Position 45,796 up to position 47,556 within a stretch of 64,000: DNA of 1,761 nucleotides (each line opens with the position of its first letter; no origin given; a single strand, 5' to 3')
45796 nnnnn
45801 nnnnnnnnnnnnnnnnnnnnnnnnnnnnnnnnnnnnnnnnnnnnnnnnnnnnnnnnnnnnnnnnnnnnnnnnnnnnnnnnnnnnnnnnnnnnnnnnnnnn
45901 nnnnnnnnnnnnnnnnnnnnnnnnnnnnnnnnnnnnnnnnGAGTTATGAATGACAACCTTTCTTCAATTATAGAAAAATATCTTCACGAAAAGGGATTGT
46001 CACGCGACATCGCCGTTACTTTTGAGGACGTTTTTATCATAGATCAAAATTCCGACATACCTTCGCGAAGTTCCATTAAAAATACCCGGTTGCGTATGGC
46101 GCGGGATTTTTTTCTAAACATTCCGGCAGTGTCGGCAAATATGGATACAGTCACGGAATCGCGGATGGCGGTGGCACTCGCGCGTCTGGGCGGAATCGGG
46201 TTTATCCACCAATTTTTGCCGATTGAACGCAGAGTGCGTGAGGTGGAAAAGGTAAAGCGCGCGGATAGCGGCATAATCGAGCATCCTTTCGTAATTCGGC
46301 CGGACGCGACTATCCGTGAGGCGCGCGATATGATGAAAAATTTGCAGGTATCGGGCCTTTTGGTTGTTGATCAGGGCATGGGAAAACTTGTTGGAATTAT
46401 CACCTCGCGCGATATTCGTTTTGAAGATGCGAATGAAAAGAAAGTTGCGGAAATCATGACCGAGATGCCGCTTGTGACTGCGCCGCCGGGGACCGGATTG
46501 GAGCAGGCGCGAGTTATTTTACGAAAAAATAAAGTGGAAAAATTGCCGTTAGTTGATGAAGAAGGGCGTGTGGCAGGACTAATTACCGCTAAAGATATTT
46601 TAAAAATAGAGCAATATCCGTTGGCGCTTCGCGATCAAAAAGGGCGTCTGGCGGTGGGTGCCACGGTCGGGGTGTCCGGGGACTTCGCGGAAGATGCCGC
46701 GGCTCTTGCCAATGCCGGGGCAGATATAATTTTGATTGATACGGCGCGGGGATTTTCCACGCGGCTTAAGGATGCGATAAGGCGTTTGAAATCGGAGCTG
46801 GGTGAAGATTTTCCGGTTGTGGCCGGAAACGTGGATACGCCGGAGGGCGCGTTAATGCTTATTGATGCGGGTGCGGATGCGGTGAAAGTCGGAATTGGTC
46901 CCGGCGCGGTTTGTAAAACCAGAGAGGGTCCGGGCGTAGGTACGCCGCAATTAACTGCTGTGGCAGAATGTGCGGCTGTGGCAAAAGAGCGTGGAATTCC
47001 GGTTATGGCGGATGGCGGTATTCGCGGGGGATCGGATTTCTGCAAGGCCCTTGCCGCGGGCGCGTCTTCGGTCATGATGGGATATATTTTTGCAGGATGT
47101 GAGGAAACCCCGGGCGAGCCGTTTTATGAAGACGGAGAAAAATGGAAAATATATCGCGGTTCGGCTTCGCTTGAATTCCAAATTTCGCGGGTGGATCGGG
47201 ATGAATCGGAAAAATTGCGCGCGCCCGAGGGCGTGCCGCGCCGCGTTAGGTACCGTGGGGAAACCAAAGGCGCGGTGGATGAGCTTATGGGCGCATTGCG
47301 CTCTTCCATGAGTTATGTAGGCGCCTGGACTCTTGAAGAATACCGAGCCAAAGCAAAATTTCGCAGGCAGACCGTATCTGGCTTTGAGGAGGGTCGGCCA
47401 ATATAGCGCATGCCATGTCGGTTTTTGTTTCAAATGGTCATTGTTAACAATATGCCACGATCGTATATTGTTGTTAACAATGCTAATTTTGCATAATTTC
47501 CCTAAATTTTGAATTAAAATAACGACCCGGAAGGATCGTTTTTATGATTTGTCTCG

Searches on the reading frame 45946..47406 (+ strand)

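Call 75: search_protein_families(library=pfam, proteins=[window:45946-47406:+], max_evalue=0.01)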
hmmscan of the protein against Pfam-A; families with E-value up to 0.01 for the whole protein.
window:45946-47406:+ (486 aa): 8 families
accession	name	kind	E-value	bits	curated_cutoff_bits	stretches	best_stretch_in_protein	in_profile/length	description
PF00478.31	IMPDH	-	5.6e-115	384.4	25.6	1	23-485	1-344/345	IMP dehydrogenase / GMP reductase domain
PF00571.33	CBS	-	1.2e-25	90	24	2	167-221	1-54/57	CBS domain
PF01070.24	FMN_dh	-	7.2e-10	38.9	24.9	1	278-382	210-305/350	FMN-dependent dehydrogenase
PF03060.21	NMO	-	4.2e-08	33.4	28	1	294-390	141-233/331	Nitronate monooxygenase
PF00977.27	His_biosynth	-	0.00087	19.2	23.6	0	343-379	66-102/228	Histidine biosynthesis protein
PF02581.23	TMP-TENI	-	0.0019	18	27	0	296-376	102-174/180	Thiamine monophosphate synthase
PF01180.27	DHO_dh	-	0.0036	17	27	0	338-379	226-269/291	Dihydroorotate dehydrogenase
PF04131.20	NanE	-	0.0036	17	27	0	291-316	148-173/192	Putative N-acetylmannosamine-6-phosphate epimerase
